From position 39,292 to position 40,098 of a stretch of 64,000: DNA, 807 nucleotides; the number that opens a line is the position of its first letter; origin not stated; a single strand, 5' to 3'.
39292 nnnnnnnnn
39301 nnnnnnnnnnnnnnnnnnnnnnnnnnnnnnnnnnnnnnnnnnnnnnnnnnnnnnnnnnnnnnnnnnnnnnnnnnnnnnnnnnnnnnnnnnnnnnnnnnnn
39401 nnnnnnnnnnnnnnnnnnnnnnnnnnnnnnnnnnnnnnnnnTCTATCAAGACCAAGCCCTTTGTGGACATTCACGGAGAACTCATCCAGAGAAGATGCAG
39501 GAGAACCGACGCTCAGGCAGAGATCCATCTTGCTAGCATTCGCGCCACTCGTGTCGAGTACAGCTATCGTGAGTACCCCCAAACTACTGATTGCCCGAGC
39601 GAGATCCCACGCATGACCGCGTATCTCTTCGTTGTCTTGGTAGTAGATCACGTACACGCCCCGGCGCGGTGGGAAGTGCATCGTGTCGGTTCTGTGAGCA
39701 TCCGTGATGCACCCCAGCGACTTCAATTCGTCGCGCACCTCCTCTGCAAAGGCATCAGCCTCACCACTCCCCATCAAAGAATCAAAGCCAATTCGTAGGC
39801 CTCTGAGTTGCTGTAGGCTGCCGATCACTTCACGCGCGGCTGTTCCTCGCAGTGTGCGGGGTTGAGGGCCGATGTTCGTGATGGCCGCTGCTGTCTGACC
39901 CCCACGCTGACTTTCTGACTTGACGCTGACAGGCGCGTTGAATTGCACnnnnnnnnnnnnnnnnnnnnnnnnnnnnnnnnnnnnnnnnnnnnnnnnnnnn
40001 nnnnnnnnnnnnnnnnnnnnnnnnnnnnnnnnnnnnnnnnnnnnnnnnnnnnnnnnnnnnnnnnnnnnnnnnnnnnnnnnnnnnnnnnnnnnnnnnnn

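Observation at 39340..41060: Low-GC island with two tandem paralogous membrane proteins sharing a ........-ITN motif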

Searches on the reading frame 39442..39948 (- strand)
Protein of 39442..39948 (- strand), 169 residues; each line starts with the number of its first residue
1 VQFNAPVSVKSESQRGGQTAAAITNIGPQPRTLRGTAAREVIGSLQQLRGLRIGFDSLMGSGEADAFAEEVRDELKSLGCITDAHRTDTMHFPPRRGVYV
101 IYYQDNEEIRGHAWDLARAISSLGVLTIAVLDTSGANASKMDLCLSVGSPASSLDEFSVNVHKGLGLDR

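Call 24: search_protein_representatives(alignment_id=A2)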
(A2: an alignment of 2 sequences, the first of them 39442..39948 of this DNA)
Query: 2 sequences, 175 profile positions. Proteins with E-value up to 0.001 (for the whole library): 202; up to 1e-10: 8; up to 1e-30: 1. The best 150 are listed.
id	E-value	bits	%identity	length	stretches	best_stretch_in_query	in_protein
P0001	6.8e-94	329.0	-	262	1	1-171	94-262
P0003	1.5e-14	70.6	-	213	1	9-102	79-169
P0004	3.3e-14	69.6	-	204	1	8-110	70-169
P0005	5.7e-12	62.3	-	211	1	9-101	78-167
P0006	6.7e-12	62.0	-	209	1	8-92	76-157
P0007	9.7e-12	61.5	-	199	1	8-127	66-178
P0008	3.5e-11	59.7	-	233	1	8-121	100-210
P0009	6.1e-11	58.9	-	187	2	4-86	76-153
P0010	1.7e-10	57.5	-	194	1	4-133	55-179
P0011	3.0e-10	56.6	-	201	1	9-102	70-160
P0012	5.7e-10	55.7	-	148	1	5-126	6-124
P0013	1.2e-09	54.7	-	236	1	6-103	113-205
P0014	2.1e-09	53.9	-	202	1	7-133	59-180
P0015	2.7e-09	53.6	-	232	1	3-124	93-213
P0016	6.4e-09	52.3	-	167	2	8-98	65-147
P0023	8.3e-08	48.7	-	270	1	10-103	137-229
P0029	2.0e-07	47.4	-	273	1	9-106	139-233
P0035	2.8e-07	47.0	-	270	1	8-102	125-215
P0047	7.7e-07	45.5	-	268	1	4-83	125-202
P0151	2.2e-04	37.6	-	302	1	9-127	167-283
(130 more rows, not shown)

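Call 33: search_protein_families(library=padloc, proteins=[P0023, P0029, P0035, P0151, P0047], max_evalue=0.001)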
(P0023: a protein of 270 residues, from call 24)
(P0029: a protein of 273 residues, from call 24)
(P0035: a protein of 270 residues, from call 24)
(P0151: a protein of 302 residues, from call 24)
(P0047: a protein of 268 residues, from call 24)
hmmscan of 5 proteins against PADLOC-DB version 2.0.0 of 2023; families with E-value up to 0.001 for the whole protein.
P0023 (270 aa): 13 families
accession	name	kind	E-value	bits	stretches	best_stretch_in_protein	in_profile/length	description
PDLC04772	PDC-M68A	-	3.7e-26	90.6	1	6-107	6-109/253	-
PDLC00739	Effector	-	1.2e-19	68.8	1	8-123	11-127/378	Endonuclease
PDLC01997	SAVED1--SAVED_HNH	-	2.5e-19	68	1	8-123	9-123/368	-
PDLC00749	Effector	-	6.5e-16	56.3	1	8-105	19-119/395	Endonuclease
PDLC00746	Effector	-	7e-15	52.9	1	8-122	20-134/389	Endonuclease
PDLC00747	Effector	-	6.1e-14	49.9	1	11-105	18-118/373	Endonuclease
PDLC00406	SduA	-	3e-10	38.6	1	8-100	21-110/326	DUF4263 domain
PDLC04773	PDC-M68A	-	7.6e-10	37.2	1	59-108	1-48/200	-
PDLC00743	Effector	-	1.5e-09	35.5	1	11-105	9-106/384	Endonuclease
PDLC00751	Effector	-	7.9e-07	26.4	1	6-107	132-233/530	Endonuclease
PDLC01998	SAVED1--SAVED_HNH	-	3.3e-06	24.1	1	4-105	113-214/506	-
PDLC00742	Effector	-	5.7e-06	23.3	1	4-102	120-218/527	Endonuclease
PDLC00740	Effector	-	2.1e-05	21.5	1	43-102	55-116/391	Endonuclease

P0029 (273 aa): 16 families
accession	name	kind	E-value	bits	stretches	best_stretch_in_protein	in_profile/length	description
PDLC04772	PDC-M68A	-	3.6e-31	107.1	1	17-110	10-107/253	-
PDLC00739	Effector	-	6.3e-23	79.7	1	18-109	14-109/378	Endonuclease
PDLC01997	SAVED1--SAVED_HNH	-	1.4e-22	78.7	1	18-109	12-105/368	-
PDLC00746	Effector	-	7e-21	72.7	1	19-109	24-117/389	Endonuclease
PDLC00749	Effector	-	1.8e-19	68.1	1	12-140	16-147/395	Endonuclease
PDLC00406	SduA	-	3.7e-17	61.3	1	18-108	24-113/326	DUF4263 domain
PDLC00751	Effector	-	7.3e-17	59.5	1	11-109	130-232/530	Endonuclease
PDLC01998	SAVED1--SAVED_HNH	-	1.3e-14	51.9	1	17-108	119-214/506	-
PDLC00747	Effector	-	1.7e-13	48.5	1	7-109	7-117/373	Endonuclease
PDLC04773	PDC-M68A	-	4.5e-12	44.5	1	66-110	1-45/200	-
PDLC00742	Effector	-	1.7e-11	41.6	1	15-106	124-219/527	Endonuclease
PDLC00743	Effector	-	1.6e-10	38.7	1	18-109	9-105/384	Endonuclease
PDLC02000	Effector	-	6.7e-10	36.4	1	6-145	141-281/524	SAVED1--SAVED_HNH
PDLC00740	Effector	-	2.7e-09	34.3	1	5-110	9-119/391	Endonuclease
PDLC00738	Effector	-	3.4e-09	34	1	10-159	145-294/529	Endonuclease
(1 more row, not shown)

P0035 (270 aa): 16 families
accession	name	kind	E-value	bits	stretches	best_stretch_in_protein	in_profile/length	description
PDLC04772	PDC-M68A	-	5.5e-25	86.8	1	6-102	6-108/253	-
PDLC00746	Effector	-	1.3e-19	68.5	1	8-101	20-118/389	Endonuclease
PDLC00739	Effector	-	3.1e-19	67.5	1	6-101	9-110/378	Endonuclease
PDLC01997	SAVED1--SAVED_HNH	-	2.2e-17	61.6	1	7-101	8-106/368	-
PDLC00406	SduA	-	1.8e-14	52.5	1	6-101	19-115/326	DUF4263 domain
PDLC00747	Effector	-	1.4e-13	48.8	1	10-101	17-118/373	Endonuclease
PDLC00751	Effector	-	8.5e-13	46.1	1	7-101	133-233/530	Endonuclease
PDLC01998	SAVED1--SAVED_HNH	-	1.5e-12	45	1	6-101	115-216/506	-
PDLC00749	Effector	-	9.6e-12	42.6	1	8-101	19-119/395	Endonuclease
PDLC00742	Effector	-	1.4e-10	38.5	1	6-98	122-220/527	Endonuclease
PDLC04773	PDC-M68A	-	5.3e-09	34.4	1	61-101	5-45/200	-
PDLC00740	Effector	-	6.4e-07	26.5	1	8-101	19-119/391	Endonuclease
PDLC00743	Effector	-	0.00012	19.3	1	7-115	5-120/384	Endonuclease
PDLC02000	Effector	-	0.00038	17.4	1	7-101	148-248/524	SAVED1--SAVED_HNH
PDLC01999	SAVED1--SAVED_HNH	-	0.00081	16.5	1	29-95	41-110/387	-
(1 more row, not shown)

P0151 (302 aa): 1 family
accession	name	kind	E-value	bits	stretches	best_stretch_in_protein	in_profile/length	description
PDLC00420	ThsB1|ThsB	-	4.7e-28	96.3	1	6-145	3-143/319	TIR-like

P0047 (268 aa): 11 families
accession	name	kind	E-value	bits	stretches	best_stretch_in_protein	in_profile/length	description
PDLC04772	PDC-M68A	-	2.4e-25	88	1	3-168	3-171/253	-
PDLC00739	Effector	-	3.5e-17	60.8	1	7-127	10-129/378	Endonuclease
PDLC01997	SAVED1--SAVED_HNH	-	3.1e-15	54.5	1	8-111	9-109/368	-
PDLC00746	Effector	-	9.7e-13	45.9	1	9-122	21-132/389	Endonuclease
PDLC00406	SduA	-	7.3e-12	43.9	1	9-103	22-110/326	DUF4263 domain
PDLC04773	PDC-M68A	-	1.1e-10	40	1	65-162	2-106/200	-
PDLC00747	Effector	-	4.7e-10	37.1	1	16-129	23-138/373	Endonuclease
PDLC00740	Effector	-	7e-07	26.3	1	42-108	49-119/391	Endonuclease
PDLC01998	SAVED1--SAVED_HNH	-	6.2e-06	23.2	1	7-103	116-211/506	-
PDLC00749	Effector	-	1.2e-05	22.5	1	37-110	44-121/395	Endonuclease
PDLC00742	Effector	-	7.6e-05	19.6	1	7-103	123-218/527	Endonuclease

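Call 37: find_homologous_proteins(query=A4, max_evalue=0.00001)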
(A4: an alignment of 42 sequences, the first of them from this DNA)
Query A4 (42 sequences) (167 aa, profile of the alignment): 13 proteins with E <= 0.00001 among 7700 candidates.
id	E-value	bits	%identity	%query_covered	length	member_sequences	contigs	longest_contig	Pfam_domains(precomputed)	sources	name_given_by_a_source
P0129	1.3e-30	124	25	56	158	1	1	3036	-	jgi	jgi:hypothetical protein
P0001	7.4e-28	115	100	100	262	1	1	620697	-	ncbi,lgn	ncbi:MAG: hypothetical protein WEC75_13235 [Dehalococcoidia bacterium]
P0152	1.3e-26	111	32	44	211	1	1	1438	-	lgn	-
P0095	4.8e-25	106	29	43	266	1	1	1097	-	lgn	-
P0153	7.4e-24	102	-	-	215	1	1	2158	-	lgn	-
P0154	3.2e-21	94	33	43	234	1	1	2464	-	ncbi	-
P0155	6.8e-21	93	29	44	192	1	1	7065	-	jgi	jgi:hypothetical protein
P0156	1.3e-20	92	32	43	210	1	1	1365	-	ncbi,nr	ncbi:MAG: hypothetical protein GY820_30045 [Gammaproteobacteria bacterium]|nr:hypothetical protein [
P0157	3.5e-19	87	36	44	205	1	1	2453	-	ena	-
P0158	9.7e-19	86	23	56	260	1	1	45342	-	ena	-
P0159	1.4e-18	85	26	80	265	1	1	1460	-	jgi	jgi:hypothetical protein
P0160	7.1e-15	73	30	43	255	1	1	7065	-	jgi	jgi:hypothetical protein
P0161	6.9e-9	54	29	39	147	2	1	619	-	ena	-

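Call 38: find_encoding_contigs(protein=P0158, flank=10000, max_places=3)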
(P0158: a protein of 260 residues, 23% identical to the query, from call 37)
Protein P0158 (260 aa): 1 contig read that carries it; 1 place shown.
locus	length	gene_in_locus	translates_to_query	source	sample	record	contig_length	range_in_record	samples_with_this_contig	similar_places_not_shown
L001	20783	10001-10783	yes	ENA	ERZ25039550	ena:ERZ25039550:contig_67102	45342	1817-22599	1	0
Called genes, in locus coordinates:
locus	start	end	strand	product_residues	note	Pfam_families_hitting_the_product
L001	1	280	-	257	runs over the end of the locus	PF00142:Fer4_NifH (weak), PF01656:CbiA, PF02374:ArsA_ATPase (weak), PF06564:CBP_BcsQ, PF09140:MipZ, PF10609:ParA, PF13614:AAA_31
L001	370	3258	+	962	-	PF08455:SNF2_assoc, PF04851:ResIII (weak), PF00176:SNF2-rel_dom, PF00271:Helicase_C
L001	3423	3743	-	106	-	-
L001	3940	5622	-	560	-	PF03235:GmrSD_N, PF07510:GmrSD_C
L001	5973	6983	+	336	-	-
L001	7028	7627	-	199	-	-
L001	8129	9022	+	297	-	-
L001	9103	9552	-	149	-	-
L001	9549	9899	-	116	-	-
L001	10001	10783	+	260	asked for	-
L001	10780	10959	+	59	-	-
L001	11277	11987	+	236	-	-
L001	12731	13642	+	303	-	PF00493:MCM (weak), PF20030:bpMoxR, PF00004:AAA (weak), PF07726:AAA_3, PF07728:AAA_5, PF17863:AAA_lid_2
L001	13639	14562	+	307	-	-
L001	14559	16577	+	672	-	PF11992:TgpA_N, PF01841:Transglut_core, PF13559:DUF4129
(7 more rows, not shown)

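Call 39: find_encoding_contigs(protein=P0155, flank=10000, max_places=3)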
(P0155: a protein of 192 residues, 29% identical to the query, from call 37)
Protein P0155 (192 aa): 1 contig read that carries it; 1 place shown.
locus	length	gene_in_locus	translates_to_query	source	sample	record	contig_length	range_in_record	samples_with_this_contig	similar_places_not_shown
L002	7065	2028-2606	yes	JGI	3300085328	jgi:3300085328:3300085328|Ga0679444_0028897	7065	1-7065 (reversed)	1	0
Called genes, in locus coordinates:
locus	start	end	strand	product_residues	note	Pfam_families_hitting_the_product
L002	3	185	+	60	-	?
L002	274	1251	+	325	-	PF12760:Zn_ribbon_IS1595, PF12762:DDE_Tnp_IS1595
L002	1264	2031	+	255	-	-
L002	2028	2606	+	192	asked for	-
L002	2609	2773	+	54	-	-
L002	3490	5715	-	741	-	PF12146:Hydrolase_4 (faint), PF00930:DPPIV_N, PF01738:DLH (weak), PF02129:Peptidase_S15, PF20434:BD-FAE (faint), PF00326:Peptidase_S9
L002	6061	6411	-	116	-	-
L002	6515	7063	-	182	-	?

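Call 44: find_related_loci(query=A5, collection=genome_contigs, flank=10000)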
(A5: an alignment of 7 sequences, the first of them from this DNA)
Query A5 (167 aa) in genome_contigs; peptide patterns used: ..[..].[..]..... (x = any residue, [..] = any of these).
31 stretches matched a pattern, but none encodes a relative of the query by tblastn (E <= 1e-3).

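Call 49: predict_structure(alignment_id=A4)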
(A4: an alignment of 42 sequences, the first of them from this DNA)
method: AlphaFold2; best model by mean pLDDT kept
length: 167 residues; sequences in the alignment: 42
mean_pLDDT: 81.7   pTM: 0.76
mean pLDDT of the five models: 81.7, 80.0, 79.9, 79.2, 79.0
residues with pLDDT >= 90: 79; 70-90: 53; 50-70: 27; < 50: 8
segments of 3 or more residues with pLDDT < 50: 162-167
pLDDT, mean of each block of 10 residues (from residue 1): 61 71 82 82 93 93 94 95 76 90 92 92 87 79 90 56 42
secondary structure, 60 per line:
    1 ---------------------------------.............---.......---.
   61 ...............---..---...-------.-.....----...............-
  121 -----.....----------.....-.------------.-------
elements in order: H34-46 E50-56 H60-75 E84-86 E96-100 H105-119 E126-130 E141-145

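Call 58: fold_search(model_id=the predicted structure, library=pdb)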
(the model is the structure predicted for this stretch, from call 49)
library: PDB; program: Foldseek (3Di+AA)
matches with E <= 10: 1254; with E <= 0.001: 1
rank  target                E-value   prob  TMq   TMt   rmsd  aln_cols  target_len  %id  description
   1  2m5y_MODEL_1_A        1.9e-04  1.00  0.38  0.49  23.1       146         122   17  Solution Structure of the C-terminal domain of RV0431 (released 2014-02-26)
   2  4dqd                  3.7e-02  0.63  0.25  0.12  11.3        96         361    7  The crystal structure of a transporter in complex with 3-phenylpyruvic acid (released 2012-02-29)
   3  3sg0                  6.5e-02  0.54  0.25  0.13  11.1        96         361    7  The crystal structure of an extracellular ligand-binding receptor from Rhodopseudomonas palustris HaA2 (released 2011-06-29)
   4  9knp_A                6.5e-02  0.47  0.23  0.11  11.8        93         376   16  X-ray structure of Pyrococcus horikoshii OT3 alcohol dehydrogenase (released 2025-11-05)
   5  5k5t                  6.5e-02  0.44  0.23  0.08  11.7        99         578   14  Crystal structure of the inactive form of human calcium-sensing receptor extracellular domain (released 2016-08-03)
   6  6igs_A                6.5e-02  0.11  0.19  0.20  14.0       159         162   11  Crystal structure of HPRT from F. tularensis with Zinc (released 2019-10-02)
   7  5k5s_B                7.4e-02  0.44  0.24  0.08  11.7        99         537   14  Crystal structure of the active form of human calcium-sensing receptor extracellular domain (released 2016-08-03)
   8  5zz1_A                7.9e-02  0.35  0.21  0.06  11.1        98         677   16  Probing the active center of catalase-phenol oxidase from Scytalidium thermophilum (released 2019-05-29)
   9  5k5s_A                9.6e-02  0.38  0.24  0.09  11.7        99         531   14  Crystal structure of the active form of human calcium-sensing receptor extracellular domain (released 2016-08-03)
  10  1z15                  1.2e-01  0.57  0.27  0.14  10.4        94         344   12  Crystal structure analysis of periplasmic Leu/Ile/Val-binding protein in superopen form (released 2005-10-04)
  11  4aue_B                1.2e-01  0.35  0.21  0.06  10.1        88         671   16  Crystal structure, recombinant expression and mutagenesis studies of the bifunctional catalase-phenol oxidase from Scy (released 2013-02-27)
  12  4ijq_B                1.2e-01  0.15  0.23  0.19  13.8       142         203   10  Human hypoxanthine-guanine phosphoribosyltransferase in complex with [(2-((Guanine-9H-yl)methyl)propane-1,3-diyl)bis(o (released 2013-03-27)
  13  3ndn_A                1.3e-01  0.18  0.22  0.11  12.1       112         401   17  Crystal structure of O-succinylhomoserine sulfhydrylase from Mycobacterium tuberculosis covalently bound to pyridoxal- (released 2010-06-16)
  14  5zxl_A                1.3e-01  0.16  0.21  0.11  10.2       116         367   16  Structure of GldA from E.coli (released 2019-03-20)
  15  5x2q_D                1.4e-01  0.41  0.25  0.10  11.7        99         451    8  Crystal structure of the medaka fish taste receptor T1r2a-T1r3 ligand binding domains in complex with glycine (released 2017-05-24)
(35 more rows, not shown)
